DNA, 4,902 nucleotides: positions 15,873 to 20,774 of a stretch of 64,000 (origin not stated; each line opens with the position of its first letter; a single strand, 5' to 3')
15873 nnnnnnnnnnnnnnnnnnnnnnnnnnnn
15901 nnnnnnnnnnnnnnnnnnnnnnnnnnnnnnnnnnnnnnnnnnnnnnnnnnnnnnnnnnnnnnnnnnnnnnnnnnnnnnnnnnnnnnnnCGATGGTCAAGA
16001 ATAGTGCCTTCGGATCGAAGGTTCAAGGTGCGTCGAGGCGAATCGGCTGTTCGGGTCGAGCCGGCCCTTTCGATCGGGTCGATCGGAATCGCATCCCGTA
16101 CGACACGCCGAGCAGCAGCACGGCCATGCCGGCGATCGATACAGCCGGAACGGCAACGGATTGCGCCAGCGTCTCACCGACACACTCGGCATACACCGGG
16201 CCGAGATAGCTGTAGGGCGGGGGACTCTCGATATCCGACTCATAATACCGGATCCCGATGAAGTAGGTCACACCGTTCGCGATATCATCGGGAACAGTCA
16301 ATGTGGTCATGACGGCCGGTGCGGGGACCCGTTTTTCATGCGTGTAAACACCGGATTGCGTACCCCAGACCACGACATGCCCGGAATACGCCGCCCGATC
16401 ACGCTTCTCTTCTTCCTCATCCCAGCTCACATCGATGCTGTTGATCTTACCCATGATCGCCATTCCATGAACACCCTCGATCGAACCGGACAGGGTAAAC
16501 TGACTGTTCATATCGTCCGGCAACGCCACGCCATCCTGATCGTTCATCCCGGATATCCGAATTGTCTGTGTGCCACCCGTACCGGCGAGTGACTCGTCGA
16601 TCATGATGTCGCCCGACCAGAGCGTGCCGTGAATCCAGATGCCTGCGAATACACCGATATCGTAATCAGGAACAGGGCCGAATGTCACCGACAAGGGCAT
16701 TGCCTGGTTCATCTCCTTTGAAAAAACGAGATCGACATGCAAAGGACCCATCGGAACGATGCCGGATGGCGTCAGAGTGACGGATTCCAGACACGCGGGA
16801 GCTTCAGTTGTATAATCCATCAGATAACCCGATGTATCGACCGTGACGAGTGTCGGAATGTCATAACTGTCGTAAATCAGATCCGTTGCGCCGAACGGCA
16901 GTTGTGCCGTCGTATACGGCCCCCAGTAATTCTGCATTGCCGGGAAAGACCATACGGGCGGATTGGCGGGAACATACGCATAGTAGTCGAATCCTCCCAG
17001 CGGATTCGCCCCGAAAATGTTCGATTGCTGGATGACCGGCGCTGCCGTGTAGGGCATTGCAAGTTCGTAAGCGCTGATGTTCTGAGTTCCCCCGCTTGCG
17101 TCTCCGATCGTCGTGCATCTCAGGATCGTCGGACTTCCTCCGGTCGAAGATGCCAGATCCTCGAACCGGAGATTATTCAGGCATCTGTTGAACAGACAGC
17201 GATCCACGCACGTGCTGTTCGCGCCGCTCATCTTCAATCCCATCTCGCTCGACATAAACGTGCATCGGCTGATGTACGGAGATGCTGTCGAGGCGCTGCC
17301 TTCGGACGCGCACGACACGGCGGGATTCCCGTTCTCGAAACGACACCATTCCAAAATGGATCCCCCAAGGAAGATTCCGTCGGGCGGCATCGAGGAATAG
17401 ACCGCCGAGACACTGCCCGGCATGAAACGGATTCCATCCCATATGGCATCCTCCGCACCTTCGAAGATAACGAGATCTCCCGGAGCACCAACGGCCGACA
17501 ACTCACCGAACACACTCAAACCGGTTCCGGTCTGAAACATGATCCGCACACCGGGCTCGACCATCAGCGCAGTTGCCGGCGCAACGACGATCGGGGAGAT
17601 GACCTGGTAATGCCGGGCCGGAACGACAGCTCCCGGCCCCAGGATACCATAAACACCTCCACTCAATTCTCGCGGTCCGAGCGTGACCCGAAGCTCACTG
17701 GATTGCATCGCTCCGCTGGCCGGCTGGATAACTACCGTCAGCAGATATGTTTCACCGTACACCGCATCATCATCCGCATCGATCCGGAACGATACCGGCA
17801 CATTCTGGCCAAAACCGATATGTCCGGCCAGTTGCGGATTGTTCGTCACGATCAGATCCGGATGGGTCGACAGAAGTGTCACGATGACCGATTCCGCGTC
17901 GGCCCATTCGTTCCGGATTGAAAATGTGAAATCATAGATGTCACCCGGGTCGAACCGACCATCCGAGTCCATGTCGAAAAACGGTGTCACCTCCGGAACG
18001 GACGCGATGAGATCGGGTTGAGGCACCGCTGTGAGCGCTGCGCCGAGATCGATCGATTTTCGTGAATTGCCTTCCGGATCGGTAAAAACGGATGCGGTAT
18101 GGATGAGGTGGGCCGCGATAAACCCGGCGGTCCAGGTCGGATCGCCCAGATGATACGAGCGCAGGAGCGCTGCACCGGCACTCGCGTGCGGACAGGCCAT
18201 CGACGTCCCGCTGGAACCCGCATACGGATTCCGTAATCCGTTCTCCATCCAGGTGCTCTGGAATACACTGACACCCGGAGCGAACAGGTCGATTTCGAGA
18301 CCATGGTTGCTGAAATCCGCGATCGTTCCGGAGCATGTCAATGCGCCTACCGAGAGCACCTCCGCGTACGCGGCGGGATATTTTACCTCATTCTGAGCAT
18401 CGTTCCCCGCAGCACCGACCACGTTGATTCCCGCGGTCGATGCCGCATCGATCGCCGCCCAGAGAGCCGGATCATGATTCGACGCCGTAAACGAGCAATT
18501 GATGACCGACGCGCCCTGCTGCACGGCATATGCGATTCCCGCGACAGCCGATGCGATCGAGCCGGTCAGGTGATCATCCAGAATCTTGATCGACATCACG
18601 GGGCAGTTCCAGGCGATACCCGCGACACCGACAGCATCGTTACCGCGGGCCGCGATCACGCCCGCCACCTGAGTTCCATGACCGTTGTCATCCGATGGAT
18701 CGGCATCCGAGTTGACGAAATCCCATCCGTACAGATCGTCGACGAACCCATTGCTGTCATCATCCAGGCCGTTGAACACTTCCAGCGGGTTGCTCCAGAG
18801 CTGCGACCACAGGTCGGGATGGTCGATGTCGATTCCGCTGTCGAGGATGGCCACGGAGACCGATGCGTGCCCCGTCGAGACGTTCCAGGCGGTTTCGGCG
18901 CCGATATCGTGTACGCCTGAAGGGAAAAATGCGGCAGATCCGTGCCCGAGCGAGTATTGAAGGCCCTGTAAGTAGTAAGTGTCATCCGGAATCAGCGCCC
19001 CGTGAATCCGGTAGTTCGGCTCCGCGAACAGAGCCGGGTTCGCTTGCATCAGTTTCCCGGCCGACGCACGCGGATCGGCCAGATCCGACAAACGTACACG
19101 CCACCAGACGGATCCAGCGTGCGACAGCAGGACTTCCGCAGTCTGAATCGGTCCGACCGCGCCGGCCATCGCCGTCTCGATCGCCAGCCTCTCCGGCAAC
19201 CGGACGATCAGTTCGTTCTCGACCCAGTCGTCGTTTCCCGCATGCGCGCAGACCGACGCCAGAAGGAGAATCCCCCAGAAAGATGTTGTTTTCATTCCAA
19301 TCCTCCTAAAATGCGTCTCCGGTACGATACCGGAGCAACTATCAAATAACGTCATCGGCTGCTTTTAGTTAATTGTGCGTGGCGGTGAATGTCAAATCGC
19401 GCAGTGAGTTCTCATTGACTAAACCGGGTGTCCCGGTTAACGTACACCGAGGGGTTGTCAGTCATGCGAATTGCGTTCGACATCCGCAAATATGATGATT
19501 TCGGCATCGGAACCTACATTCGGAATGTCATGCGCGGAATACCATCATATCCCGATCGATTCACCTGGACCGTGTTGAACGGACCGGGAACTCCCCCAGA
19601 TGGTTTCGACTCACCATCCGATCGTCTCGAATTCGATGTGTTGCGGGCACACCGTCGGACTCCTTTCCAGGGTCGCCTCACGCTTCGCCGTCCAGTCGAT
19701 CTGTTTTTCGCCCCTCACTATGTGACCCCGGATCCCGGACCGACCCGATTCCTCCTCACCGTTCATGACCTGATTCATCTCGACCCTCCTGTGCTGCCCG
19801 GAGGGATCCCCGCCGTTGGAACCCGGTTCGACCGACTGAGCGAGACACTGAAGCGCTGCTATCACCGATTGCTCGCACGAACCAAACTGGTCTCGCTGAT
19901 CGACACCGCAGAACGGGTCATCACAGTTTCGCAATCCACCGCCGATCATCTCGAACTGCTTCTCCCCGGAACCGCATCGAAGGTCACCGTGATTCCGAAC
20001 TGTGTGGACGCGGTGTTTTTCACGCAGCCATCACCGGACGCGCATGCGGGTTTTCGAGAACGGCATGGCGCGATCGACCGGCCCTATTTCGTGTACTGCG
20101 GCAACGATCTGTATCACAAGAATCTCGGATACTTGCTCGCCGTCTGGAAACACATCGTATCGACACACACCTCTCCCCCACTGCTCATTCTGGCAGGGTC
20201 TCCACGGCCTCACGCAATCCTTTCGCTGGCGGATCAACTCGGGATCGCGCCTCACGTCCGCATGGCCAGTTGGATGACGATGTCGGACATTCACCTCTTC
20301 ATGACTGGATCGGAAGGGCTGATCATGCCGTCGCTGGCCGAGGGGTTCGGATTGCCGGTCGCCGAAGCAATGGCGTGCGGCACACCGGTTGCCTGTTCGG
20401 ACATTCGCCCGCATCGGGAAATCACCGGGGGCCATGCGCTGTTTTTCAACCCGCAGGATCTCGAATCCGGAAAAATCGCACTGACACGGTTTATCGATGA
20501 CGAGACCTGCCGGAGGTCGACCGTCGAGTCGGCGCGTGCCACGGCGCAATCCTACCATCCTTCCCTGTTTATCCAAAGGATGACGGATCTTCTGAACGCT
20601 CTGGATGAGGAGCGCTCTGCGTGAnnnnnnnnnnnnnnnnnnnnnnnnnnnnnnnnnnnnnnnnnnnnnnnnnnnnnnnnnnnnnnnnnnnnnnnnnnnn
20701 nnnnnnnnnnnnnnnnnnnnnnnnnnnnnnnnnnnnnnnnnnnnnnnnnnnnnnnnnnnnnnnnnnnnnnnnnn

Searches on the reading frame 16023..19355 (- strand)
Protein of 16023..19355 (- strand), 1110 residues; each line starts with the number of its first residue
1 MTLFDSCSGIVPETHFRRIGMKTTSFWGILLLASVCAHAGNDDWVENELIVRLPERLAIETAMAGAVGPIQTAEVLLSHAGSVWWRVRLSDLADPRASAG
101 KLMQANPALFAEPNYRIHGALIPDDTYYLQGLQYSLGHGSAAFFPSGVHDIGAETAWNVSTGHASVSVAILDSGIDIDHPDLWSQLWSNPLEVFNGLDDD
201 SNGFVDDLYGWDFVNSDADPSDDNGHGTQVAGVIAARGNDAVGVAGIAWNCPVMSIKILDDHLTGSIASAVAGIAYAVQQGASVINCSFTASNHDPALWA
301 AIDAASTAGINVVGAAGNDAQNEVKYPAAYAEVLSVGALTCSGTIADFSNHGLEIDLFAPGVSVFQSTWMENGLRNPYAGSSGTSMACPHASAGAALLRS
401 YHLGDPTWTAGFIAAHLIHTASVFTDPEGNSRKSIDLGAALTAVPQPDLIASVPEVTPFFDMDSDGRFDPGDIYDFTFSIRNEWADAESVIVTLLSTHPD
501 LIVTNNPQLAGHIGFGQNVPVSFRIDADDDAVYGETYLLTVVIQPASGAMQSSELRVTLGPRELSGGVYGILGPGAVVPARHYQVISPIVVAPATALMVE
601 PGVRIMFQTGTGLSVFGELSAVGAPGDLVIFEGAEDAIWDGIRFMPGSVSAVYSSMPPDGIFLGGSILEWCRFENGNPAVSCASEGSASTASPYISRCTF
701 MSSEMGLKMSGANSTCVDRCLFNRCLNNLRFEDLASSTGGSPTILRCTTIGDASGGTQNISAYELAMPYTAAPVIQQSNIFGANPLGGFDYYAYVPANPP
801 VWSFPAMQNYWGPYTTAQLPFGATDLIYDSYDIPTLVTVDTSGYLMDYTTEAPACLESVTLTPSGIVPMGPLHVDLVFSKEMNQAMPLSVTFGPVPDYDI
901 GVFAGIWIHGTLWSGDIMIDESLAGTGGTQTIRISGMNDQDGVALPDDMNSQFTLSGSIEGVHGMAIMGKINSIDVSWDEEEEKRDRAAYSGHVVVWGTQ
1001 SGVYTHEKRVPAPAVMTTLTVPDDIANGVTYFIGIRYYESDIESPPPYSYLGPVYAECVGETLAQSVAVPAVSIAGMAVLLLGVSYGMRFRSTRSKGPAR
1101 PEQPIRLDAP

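Call 8: search_protein_families(library=pfam, proteins=[window:16023-19355:-], max_evalue=0.01)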
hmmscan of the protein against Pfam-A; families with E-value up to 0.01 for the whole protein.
window:16023-19355:- (1110 aa): 1 family
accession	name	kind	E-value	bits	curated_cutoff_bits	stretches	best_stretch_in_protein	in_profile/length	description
PF00082.27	Peptidase_S8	-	2.8e-51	175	21.8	1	165-421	3-273/288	Subtilase family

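Call 30: search_protein_families(library=padloc, proteins=[window:16023-19355:-], max_evalue=0.01)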
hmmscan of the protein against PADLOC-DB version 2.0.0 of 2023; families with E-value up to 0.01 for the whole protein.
window:16023-19355:- (1110 aa): 1 family
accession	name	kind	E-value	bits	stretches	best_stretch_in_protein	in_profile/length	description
PDLC03014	subtilase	-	1.1e-21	75.8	1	164-398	172-355/391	-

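Call 78: search_protein_families(library=ncbifam, proteins=[window:16023-19355:-], max_evalue=0.001)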
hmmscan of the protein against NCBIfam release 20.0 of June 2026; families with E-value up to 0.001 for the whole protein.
window:16023-19355:- (1110 aa): 6 families
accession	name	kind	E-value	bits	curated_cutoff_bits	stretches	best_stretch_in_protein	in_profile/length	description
TIGR03921.1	T7SS_mycosin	equivalog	1.5e-45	155.9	278.75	1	153-449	3-293/353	type VII secretion-associated serine protease mycosin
NF033595.1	denti_PrtP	equivalog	5.3e-24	84.8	300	2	276-401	333-459/606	dentilisin complex serine proteinase subunit PrtP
NF049966.1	QH_SP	equivalog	7.7e-18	64.6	165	1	214-396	30-189/219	subtilisin-like serine protease QhpE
TIGR03895.1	protease_PatA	subfamily_domain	2e-17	63.2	421.05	1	226-403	1-181/606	PatA/PatG family cyanobactin maturation protease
NF040809.1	germ_prot_CspBA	exception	9.8e-05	20.2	1250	0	159-321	647-826/1099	bifunctional germination protease/germinant receptor pseudoprotease CspBA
NF051851.1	AtpSerPepEprS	equivalog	0.00088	17.4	1700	0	147-254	50-145/988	autotransporter serine peptidase EprS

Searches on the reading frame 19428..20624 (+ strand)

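Call 24: search_protein_families(library=pfam, proteins=[window:19428-20624:+], max_evalue=0.0001)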
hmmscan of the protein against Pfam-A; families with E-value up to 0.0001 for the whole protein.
window:19428-20624:+ (398 aa): 4 families
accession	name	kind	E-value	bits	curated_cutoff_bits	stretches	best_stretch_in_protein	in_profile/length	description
PF00534.26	Glycos_transf_1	-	5.2e-23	81.9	26.4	1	217-370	14-170/172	Glycosyl transferases group 1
PF13692.12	Glyco_trans_1_4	-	2.5e-18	67.1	27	1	219-358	2-142/142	Glycosyl transferases group 1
PF13439.12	Glyco_transf_4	-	3e-08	34.3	28.5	1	26-195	3-168/170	Glycosyltransferase Family 4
PF20706.3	GT4-conflict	-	5.8e-07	29.3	26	1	227-325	208-312/385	Family 4 Glycosyltransferase in conflict systems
